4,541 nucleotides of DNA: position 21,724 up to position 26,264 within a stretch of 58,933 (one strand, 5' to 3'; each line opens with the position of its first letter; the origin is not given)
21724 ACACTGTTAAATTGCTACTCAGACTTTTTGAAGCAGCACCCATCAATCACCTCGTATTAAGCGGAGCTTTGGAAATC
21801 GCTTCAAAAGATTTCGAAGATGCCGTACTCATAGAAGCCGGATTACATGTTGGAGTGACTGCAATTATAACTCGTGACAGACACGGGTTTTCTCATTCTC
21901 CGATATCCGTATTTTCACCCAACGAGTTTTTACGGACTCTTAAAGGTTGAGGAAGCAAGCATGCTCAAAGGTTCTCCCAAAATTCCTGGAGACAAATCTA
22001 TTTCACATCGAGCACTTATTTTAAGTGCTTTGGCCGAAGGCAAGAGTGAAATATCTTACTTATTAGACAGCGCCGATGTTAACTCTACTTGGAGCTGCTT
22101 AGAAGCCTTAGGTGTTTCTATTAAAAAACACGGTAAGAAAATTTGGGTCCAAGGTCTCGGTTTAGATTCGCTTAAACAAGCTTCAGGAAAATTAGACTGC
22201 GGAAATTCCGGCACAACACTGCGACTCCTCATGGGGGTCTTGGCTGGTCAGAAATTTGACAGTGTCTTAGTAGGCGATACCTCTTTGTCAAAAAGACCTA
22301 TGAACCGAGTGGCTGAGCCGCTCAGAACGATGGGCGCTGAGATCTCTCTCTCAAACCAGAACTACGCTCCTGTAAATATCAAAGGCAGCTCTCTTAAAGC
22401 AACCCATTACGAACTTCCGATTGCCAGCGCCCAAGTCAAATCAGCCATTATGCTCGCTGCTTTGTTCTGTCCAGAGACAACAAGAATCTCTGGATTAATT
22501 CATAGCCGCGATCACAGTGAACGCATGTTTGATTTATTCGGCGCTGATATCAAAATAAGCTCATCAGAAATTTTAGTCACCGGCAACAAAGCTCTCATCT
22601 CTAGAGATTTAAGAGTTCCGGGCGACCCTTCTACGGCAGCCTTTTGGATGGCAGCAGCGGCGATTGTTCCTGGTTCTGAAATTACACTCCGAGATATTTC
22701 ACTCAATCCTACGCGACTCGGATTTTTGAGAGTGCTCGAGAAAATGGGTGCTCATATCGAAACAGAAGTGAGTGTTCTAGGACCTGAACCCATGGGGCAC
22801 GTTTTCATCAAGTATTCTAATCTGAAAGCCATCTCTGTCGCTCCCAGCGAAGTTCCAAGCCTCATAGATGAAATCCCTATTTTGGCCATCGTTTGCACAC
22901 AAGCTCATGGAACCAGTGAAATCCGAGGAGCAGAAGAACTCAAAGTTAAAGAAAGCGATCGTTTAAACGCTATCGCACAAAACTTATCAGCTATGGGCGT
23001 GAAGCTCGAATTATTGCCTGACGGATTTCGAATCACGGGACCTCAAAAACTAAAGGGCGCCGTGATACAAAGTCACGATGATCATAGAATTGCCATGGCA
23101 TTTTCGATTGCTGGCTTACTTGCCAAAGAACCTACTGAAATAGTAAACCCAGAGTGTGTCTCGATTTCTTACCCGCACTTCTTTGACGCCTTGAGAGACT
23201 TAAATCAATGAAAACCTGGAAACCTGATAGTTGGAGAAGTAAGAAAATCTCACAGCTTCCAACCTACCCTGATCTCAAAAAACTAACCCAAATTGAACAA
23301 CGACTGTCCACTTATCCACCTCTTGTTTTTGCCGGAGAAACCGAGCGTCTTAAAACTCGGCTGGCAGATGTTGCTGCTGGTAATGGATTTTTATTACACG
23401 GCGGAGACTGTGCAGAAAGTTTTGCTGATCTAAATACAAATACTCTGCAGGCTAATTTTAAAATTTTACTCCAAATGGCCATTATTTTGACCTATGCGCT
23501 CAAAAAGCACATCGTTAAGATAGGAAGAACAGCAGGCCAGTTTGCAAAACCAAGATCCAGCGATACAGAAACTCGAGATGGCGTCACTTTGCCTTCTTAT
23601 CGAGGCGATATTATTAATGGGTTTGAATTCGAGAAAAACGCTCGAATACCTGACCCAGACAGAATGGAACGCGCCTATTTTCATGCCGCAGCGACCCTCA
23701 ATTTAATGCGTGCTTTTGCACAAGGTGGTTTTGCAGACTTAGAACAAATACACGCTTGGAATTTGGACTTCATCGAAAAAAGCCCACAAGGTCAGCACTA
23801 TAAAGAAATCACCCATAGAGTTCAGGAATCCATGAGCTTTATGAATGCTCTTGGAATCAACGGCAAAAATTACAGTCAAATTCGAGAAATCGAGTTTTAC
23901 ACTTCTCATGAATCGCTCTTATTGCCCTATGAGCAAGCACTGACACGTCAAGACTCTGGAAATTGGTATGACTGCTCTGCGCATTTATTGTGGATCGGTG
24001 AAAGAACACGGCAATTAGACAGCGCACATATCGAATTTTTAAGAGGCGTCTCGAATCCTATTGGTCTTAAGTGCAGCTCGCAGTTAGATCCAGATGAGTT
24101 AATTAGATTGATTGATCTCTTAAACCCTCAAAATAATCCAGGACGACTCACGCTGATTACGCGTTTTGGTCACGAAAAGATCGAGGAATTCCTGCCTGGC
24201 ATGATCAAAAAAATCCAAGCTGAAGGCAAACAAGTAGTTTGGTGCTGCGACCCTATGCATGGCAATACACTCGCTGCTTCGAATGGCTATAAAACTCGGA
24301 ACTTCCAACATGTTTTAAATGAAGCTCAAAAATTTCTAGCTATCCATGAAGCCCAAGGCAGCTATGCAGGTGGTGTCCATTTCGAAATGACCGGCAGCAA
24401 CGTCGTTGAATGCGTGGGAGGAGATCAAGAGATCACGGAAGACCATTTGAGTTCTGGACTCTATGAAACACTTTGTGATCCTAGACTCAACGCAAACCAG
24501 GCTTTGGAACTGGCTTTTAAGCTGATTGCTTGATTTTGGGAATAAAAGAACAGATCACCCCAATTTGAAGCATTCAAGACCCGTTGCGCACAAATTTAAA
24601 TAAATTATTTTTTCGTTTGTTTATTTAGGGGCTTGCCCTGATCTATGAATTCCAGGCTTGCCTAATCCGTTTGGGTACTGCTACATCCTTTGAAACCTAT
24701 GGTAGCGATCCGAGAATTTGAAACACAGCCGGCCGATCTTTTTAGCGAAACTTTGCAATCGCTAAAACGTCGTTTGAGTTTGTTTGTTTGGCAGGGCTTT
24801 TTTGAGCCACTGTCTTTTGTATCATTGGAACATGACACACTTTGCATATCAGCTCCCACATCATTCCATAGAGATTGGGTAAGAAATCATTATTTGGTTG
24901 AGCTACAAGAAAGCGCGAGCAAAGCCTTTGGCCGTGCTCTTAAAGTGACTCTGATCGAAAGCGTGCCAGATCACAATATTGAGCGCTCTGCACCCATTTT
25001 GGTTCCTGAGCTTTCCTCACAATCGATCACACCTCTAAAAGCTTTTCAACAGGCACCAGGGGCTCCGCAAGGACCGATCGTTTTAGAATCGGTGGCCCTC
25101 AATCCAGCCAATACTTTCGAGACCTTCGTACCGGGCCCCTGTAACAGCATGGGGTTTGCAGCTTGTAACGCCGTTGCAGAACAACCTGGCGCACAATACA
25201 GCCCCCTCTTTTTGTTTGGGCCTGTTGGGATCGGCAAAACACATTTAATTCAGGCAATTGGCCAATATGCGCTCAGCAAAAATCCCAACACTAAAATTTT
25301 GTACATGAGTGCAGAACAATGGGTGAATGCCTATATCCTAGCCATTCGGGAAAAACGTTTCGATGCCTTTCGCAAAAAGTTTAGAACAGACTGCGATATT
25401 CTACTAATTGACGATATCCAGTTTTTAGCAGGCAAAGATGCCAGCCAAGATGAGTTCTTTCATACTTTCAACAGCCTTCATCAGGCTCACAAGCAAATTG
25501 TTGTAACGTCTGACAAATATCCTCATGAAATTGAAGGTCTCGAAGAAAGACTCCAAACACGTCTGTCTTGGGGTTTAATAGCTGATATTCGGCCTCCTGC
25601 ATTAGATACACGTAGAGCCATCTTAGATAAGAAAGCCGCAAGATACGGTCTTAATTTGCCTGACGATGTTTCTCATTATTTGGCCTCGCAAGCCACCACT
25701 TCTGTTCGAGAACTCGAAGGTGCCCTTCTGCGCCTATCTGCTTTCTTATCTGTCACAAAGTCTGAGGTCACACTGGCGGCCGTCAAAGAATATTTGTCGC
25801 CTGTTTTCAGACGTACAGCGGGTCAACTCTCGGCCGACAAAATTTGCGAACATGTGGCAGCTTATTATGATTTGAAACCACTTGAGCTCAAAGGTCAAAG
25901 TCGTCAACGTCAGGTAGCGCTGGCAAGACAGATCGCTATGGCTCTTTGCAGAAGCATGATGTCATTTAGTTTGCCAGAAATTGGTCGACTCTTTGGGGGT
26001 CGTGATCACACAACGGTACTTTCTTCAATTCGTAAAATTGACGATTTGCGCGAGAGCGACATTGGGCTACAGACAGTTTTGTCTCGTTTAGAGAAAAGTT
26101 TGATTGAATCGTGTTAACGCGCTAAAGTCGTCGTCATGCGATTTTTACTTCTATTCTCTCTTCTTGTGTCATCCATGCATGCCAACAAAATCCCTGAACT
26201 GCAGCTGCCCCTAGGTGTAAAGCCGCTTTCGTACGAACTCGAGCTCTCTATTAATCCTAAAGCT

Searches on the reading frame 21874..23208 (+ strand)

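Call 9: search_protein_families(library=pfam, proteins=[window:21874-23208:+], max_evalue=0.001)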
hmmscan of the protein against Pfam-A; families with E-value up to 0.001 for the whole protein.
window:21874-23208:+ (445 aa): 1 family
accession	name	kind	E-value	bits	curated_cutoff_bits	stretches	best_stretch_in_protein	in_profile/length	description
PF00275.25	EPSP_synthase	-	2.3e-124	415.8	22.8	1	26-440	2-417/417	EPSP synthase (3-phosphoshikimate 1-carboxyvinyltransferase)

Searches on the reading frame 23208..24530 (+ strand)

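Call 9: search_protein_families(library=pfam, proteins=[window:23208-24530:+], max_evalue=0.001)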
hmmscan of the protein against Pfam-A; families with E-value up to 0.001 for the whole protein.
window:23208-24530:+ (441 aa): 1 family
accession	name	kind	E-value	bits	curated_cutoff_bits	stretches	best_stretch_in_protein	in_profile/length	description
PF01474.22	DAHP_synth_2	-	9.1e-203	674.1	27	1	4-439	1-437/438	Class-II DAHP synthetase family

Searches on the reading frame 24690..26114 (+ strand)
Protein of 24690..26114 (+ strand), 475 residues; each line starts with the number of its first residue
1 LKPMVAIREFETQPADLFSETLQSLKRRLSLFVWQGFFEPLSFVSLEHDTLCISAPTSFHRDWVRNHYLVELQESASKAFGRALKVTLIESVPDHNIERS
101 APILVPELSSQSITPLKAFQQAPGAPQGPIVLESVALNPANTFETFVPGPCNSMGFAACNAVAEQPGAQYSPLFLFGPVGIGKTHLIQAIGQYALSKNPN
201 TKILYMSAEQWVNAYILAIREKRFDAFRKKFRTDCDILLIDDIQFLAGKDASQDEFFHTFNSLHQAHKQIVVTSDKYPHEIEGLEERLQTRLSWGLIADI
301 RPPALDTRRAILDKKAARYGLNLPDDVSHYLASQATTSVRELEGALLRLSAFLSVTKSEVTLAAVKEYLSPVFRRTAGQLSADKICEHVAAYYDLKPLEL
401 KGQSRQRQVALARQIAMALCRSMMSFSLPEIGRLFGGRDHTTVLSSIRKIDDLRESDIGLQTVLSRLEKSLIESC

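Call 9: search_protein_families(library=pfam, proteins=[window:24690-26114:+], max_evalue=0.001)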
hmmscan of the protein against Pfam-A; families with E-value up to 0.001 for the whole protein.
window:24690-26114:+ (475 aa): 8 families
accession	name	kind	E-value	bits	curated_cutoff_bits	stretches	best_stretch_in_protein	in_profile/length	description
PF00308.24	Bac_DnaA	-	1.3e-62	211.2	23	1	137-298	1-161/162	Bacterial DnaA ATPAse domain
PF08299.17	Bac_DnaA_C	-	1.3e-26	92.8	31.5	1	383-450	2-69/69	Bacterial dnaA protein helix-turn-helix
PF11638.13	DnaA_N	-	2.3e-11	43.7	24.6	1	16-77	2-64/65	DnaA N-terminal domain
PF01695.23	IstB_IS21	-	8.5e-10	39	24.1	1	173-276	95-194/238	IstB-like ATP binding protein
PF00004.35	AAA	-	4.9e-08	33.9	21.2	1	174-265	2-97/131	ATPase family associated with various cellular activities (AAA)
PF22688.2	Hda_lid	-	5.6e-05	23.5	27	1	307-369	3-65/65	Hda, lid domain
PF13173.12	AAA_14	-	6.7e-05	23.3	27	1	171-273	3-96/129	AAA domain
PF13401.12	AAA_22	-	8.3e-05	23.4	27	0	172-195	7-30/130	AAA domain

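Call 35: find_homologous_proteins(query=window:24690-26114:+, max_evalue=1e-30)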
Query window:24690-26114:+ (475 aa): 7999 proteins with E <= 1e-30 among 8000 candidates; the best 120 are listed.
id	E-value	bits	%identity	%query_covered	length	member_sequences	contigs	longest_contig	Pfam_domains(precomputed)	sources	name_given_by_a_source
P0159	0.0e+0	1009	95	99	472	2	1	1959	PF11638.14,PF01695.24,PF00308.25,PF08299.18,PF00004.36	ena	-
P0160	2.8e-287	971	92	99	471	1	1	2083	PF11638.14,PF01695.24,PF00308.25,PF08299.18,PF00004.36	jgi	jgi:chromosomal replication initiator protein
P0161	2.3e-273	925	87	99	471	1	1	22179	PF11638.14,PF01695.24,PF00308.25,PF08299.18,PF00004.36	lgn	-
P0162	2.4e-270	915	87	99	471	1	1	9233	PF11638.14,PF01695.24,PF00308.25,PF08299.18,PF00004.36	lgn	-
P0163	2.3e-264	895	85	99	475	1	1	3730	PF11638.14,PF22688.3,PF01695.24,PF00308.25,PF08299.18,PF00004.36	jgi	-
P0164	1.3e-263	893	84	99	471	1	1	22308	PF11638.14,PF01695.24,PF00308.25,PF08299.18,PF00004.36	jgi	jgi:chromosomal replication initiator protein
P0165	9.7e-259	877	83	99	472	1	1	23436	PF11638.14,PF01695.24,PF00308.25,PF08299.18,PF00004.36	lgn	-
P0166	1.7e-258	876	83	99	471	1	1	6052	PF11638.14,PF01695.24,PF00308.25,PF08299.18,PF00004.36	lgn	-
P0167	4.4e-257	871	83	99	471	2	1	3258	PF11638.14,PF22688.3,PF01695.24,PF00308.25,PF08299.18,PF00004.36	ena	-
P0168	3.9e-249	845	80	99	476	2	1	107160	PF11638.14,PF01695.24,PF00308.25,PF08299.18,PF00004.36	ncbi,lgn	-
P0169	7.4e-245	831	79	99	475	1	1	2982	PF11638.14,PF01695.24,PF00308.25,PF08299.18,PF00004.36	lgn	-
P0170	1.7e-235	800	76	99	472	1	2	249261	PF11638.14,PF22688.3,PF01695.24,PF00308.25,PF08299.18,PF00004.36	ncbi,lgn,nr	ncbi:MAG: chromosomal replication initiator protein DnaA [Myxococcaceae bacterium]|nr:chromosomal re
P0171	2.3e-232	790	73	99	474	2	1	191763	PF11638.14,PF22688.3,PF01695.24,PF00308.25,PF08299.18,PF00004.36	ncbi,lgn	-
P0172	5.0e-229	779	75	99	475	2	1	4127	PF11638.14,PF01695.24,PF00308.25,PF08299.18,PF00004.36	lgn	-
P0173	3.7e-212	723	69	99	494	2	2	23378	PF11638.14,PF22688.3,PF01695.24,PF00308.25,PF08299.18,PF00004.36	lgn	-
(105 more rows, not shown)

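Call 52: find_encoding_contigs(protein=P0170, flank=10000, max_places=2)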
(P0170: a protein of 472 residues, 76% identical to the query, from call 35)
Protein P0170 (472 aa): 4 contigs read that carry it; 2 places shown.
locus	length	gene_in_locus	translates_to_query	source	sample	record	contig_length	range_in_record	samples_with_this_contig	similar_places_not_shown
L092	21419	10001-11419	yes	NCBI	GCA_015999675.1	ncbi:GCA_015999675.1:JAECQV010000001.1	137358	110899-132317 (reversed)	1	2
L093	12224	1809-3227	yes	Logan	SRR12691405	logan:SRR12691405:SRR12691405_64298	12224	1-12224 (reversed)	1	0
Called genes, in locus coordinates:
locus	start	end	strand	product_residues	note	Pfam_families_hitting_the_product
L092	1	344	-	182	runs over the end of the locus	PF02357:NusG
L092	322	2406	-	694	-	PF13807:GNVR, PF01656:CbiA, PF09140:MipZ (weak), PF13614:AAA_31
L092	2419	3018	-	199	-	PF02563:Poly_export, PF10531:SLBB, PF22461:SLBB_2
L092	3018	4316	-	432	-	-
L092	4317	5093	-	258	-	PF00753:Lactamase_B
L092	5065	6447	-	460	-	PF13567:DUF4131, PF03772:Competence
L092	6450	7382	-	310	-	PF00069:Pkinase, PF07714:PK_Tyr_Ser-Thr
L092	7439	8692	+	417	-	PF00275:EPSP_synthase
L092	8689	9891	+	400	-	PF01474:DAHP_synth_2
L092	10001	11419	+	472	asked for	PF11638:DnaA_N, PF00308:Bac_DnaA, PF00004:AAA (weak), PF01695:IstB_IS21 (weak), PF22688:Hda_lid (faint), PF08299:Bac_DnaA_C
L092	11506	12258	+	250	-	PF01479:S4, PF01728:FtsJ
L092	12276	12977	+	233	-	PF12895:ANAPC3 (faint), PF13174:TPR_6 (faint), PF14559:TPR_19 (faint), PF13428:TPR_14 (faint)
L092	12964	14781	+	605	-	PF03109:ABC1 (faint), PF00069:Pkinase, PF01636:APH (faint), PF07714:PK_Tyr_Ser-Thr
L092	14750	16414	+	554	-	PF20154:LNT_N, PF00795:CN_hydrolase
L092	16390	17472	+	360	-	PF03462:PCRF, PF00472:RF-1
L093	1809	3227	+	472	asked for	PF11638:DnaA_N, PF00308:Bac_DnaA, PF00004:AAA (weak), PF01695:IstB_IS21 (weak), PF22688:Hda_lid (faint), PF08299:Bac_DnaA_C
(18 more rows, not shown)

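Call 53: find_encoding_contigs(protein=P0168, flank=10000, max_places=2)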
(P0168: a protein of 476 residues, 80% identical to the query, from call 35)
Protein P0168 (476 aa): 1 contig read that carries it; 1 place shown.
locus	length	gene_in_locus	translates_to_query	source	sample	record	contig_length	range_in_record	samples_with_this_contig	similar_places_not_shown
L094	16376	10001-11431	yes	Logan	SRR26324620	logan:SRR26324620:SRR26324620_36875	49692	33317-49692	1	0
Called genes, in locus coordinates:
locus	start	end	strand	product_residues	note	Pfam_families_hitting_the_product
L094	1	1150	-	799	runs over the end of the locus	PF13298:LigD_N, PF01068:DNA_ligase_A_M, PF04679:DNA_ligase_A_C, PF21686:LigD_Prim-Pol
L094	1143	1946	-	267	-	PF02735:Ku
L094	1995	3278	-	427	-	-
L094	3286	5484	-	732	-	PF03772:Competence, PF00753:Lactamase_B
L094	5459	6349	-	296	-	PF00069:Pkinase, PF03109:ABC1 (faint), PF07714:PK_Tyr_Ser-Thr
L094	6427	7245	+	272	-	PF01817:CM_2, PF00800:PDT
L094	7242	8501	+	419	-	PF00275:EPSP_synthase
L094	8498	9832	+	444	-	PF01474:DAHP_synth_2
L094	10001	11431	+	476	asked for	PF11638:DnaA_N, PF00308:Bac_DnaA, PF00004:AAA (weak), PF01695:IstB_IS21, PF08299:Bac_DnaA_C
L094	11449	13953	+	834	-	PF17900:Peptidase_M1_N, PF01433:Peptidase_M1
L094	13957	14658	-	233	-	PF00226:DnaJ, PF01556:DnaJ_C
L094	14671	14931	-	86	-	-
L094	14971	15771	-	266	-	PF02548:Pantoate_transf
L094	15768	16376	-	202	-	?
